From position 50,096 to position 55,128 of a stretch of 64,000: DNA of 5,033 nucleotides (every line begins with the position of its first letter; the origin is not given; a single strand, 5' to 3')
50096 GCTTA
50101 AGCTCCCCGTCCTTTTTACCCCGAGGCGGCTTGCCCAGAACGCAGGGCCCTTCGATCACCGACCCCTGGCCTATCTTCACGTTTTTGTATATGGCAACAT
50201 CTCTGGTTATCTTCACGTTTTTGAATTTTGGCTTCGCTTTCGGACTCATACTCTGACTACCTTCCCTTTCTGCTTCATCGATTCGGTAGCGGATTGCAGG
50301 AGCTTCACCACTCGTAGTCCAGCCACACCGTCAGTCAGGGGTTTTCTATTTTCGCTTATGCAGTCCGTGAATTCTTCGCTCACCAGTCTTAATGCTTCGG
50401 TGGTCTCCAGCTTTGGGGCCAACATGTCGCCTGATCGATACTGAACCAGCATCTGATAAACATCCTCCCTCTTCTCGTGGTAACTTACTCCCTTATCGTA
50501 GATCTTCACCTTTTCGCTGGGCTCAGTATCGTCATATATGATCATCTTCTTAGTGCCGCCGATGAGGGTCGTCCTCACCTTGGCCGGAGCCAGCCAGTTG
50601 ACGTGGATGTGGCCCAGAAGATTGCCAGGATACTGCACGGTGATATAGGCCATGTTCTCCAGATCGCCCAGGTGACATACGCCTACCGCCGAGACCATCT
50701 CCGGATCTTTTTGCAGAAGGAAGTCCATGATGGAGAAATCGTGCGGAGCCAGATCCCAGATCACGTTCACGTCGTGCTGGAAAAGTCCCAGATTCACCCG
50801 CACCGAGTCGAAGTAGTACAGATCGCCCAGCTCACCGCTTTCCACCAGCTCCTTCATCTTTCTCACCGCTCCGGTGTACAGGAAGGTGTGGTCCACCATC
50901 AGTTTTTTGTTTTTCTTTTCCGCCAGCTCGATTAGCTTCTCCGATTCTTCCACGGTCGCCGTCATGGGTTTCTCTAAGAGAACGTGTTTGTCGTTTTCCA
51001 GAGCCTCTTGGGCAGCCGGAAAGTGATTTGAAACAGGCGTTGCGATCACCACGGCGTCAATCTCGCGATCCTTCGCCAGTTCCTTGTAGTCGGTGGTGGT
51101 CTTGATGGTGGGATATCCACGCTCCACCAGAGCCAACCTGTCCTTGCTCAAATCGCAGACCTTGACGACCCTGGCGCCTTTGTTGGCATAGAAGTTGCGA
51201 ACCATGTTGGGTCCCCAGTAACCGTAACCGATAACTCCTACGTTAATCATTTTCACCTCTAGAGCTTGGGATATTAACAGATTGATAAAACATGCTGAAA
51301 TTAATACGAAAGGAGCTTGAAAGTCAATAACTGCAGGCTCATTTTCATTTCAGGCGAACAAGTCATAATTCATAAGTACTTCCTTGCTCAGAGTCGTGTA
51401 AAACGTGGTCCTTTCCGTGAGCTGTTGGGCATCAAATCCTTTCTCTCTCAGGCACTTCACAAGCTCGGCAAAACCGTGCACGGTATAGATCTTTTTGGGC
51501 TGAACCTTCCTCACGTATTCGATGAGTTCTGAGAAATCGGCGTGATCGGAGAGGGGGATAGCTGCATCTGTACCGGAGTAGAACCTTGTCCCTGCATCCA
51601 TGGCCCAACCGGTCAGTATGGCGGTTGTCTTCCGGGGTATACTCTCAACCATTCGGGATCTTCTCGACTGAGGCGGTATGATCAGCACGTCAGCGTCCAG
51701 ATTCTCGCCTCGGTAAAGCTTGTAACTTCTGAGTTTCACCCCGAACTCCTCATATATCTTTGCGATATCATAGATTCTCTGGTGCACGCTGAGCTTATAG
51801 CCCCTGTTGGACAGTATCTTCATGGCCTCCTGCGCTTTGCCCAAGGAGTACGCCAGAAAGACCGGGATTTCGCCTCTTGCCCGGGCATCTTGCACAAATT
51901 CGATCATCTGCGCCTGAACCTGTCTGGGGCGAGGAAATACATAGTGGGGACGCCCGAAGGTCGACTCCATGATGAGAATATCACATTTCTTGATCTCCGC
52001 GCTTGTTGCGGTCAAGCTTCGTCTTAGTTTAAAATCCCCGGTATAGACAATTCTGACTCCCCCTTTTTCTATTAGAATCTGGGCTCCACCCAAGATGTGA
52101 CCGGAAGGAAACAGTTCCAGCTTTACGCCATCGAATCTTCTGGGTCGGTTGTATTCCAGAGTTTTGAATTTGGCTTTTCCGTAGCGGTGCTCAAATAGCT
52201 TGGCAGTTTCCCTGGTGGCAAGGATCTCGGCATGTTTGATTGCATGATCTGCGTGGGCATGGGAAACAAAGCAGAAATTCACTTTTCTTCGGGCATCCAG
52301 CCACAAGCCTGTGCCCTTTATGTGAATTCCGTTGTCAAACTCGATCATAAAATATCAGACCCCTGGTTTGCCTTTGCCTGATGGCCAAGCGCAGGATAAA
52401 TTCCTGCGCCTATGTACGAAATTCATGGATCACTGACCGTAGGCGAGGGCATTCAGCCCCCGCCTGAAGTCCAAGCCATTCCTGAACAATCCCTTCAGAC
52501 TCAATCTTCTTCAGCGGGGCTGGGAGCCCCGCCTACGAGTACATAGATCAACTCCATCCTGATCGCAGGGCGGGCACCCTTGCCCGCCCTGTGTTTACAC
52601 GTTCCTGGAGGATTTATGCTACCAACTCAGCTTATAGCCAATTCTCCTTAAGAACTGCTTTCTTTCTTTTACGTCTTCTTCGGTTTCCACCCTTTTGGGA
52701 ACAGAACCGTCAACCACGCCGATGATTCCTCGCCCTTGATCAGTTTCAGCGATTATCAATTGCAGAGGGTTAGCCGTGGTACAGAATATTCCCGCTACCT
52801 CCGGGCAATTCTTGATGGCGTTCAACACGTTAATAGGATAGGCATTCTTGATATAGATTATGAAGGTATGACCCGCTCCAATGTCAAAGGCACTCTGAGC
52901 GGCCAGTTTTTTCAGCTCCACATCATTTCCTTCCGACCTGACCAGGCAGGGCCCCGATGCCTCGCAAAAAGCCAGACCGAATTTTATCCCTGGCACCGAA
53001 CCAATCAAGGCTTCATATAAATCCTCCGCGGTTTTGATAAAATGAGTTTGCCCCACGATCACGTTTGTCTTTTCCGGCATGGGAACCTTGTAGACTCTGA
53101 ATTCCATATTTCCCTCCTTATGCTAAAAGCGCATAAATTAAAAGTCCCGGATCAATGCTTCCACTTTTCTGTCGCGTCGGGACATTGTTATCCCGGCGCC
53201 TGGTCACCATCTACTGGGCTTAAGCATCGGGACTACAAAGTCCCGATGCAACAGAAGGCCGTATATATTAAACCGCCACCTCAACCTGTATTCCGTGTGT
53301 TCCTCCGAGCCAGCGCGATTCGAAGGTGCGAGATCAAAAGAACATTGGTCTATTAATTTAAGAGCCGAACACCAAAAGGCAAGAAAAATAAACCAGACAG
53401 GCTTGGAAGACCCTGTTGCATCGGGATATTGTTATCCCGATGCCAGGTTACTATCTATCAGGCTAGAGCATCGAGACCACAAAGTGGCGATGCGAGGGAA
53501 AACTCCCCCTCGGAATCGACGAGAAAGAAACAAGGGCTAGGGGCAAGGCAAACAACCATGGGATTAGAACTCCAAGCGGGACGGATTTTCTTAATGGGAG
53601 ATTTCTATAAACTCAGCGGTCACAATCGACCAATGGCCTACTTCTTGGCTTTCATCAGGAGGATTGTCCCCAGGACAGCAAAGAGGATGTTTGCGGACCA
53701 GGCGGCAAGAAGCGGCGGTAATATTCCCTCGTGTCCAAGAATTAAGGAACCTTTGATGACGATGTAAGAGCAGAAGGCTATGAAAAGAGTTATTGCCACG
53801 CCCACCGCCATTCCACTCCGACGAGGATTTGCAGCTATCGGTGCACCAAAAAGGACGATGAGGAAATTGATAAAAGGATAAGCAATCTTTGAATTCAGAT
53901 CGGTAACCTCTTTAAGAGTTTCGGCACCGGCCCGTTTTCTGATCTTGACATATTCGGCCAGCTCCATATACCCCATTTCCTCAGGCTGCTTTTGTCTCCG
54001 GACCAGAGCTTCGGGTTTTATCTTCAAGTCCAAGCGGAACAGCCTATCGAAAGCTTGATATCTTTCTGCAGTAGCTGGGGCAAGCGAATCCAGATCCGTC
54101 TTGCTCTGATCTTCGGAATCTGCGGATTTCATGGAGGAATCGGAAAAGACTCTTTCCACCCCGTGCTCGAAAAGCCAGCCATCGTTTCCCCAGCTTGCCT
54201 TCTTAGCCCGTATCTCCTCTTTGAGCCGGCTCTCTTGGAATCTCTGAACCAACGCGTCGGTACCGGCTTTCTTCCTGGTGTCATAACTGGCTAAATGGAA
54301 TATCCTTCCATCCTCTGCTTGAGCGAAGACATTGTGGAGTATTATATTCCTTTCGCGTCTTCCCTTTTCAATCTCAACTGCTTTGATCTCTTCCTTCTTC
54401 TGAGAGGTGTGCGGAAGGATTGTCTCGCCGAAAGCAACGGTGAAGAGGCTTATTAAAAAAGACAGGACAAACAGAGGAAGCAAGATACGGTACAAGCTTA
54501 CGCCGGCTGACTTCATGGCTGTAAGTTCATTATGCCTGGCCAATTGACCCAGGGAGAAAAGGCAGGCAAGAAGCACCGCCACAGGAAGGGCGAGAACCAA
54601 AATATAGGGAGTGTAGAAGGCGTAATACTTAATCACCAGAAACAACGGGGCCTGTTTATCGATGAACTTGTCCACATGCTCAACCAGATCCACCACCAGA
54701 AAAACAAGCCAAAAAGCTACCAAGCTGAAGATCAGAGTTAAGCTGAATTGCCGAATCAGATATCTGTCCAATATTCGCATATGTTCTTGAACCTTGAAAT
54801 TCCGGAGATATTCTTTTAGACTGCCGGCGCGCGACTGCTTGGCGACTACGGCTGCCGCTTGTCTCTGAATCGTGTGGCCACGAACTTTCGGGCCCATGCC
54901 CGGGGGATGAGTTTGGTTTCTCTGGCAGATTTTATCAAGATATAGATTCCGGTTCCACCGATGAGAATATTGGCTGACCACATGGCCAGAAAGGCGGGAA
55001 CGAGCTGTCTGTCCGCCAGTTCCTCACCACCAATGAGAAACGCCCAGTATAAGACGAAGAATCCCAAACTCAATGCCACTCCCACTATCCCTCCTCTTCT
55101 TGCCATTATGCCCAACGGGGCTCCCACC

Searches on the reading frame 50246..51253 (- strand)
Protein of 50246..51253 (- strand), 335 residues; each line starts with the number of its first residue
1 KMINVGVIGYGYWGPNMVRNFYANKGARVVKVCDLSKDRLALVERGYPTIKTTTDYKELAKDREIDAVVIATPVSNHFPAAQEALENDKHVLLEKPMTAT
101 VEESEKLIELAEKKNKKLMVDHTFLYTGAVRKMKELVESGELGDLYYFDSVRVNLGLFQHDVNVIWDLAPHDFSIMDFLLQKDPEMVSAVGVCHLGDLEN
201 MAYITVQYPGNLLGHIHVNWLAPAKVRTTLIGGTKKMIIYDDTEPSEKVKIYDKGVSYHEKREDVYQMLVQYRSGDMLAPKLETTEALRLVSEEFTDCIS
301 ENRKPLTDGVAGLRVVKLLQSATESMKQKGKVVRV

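Call 71: search_protein_families(library=pfam, proteins=[window:50246-51253:-], max_evalue=0.00001)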
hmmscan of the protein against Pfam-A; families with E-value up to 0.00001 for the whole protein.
window:50246-51253:- (335 aa): 3 families
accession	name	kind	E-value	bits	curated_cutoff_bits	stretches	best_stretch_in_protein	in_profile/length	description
PF01408.29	GFO_IDH_MocA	-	3.4e-29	102.4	24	1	3-122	1-120/120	Oxidoreductase family, NAD-binding Rossmann fold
PF22725.1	GFO_IDH_MocA_C3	-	1.9e-14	54.2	27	1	130-238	1-123/124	GFO/IDH/MocA C-terminal domain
PF02894.22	GFO_IDH_MocA_C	-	7.2e-13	49.3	22.9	1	134-332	1-216/218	Oxidoreductase family, C-terminal alpha/beta domain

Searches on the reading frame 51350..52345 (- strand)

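Call 71: search_protein_families(library=pfam, proteins=[window:51350-52345:-], max_evalue=0.00001)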
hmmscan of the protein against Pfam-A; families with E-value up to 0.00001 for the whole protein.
window:51350-52345:- (331 aa): 2 families
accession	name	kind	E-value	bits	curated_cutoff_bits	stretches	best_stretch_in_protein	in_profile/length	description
PF07521.17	RMMBL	-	5.5e-08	33.1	21.6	1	264-302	12-51/63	Zn-dependent metallo-hydrolase RNA specificity domain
PF12706.13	Lactamase_B_2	-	5.9e-07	29.7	27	0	20-159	29-195/200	Beta-lactamase superfamily domain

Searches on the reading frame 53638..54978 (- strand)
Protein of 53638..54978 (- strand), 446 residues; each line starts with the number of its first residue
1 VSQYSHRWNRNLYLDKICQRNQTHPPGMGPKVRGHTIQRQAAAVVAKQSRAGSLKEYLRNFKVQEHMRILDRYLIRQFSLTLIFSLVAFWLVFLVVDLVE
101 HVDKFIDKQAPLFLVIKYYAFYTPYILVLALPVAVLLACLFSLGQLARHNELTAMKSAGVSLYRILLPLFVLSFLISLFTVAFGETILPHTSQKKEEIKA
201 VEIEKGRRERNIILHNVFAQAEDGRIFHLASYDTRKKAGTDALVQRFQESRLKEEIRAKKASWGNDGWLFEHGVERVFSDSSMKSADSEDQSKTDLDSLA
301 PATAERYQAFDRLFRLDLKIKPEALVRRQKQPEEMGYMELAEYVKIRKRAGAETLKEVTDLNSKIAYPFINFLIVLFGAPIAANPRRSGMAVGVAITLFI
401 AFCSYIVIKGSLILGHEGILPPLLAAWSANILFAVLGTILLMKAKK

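Call 71: search_protein_families(library=pfam, proteins=[window:53638-54978:-], max_evalue=0.00001)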
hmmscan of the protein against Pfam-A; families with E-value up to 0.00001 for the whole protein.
window:53638-54978:- (446 aa): 1 family
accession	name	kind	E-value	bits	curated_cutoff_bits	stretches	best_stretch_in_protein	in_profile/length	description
PF03739.19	LptF_LptG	-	1.1e-77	261.9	27.9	1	72-442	1-352/353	Lipopolysaccharide export system permease LptF/LptG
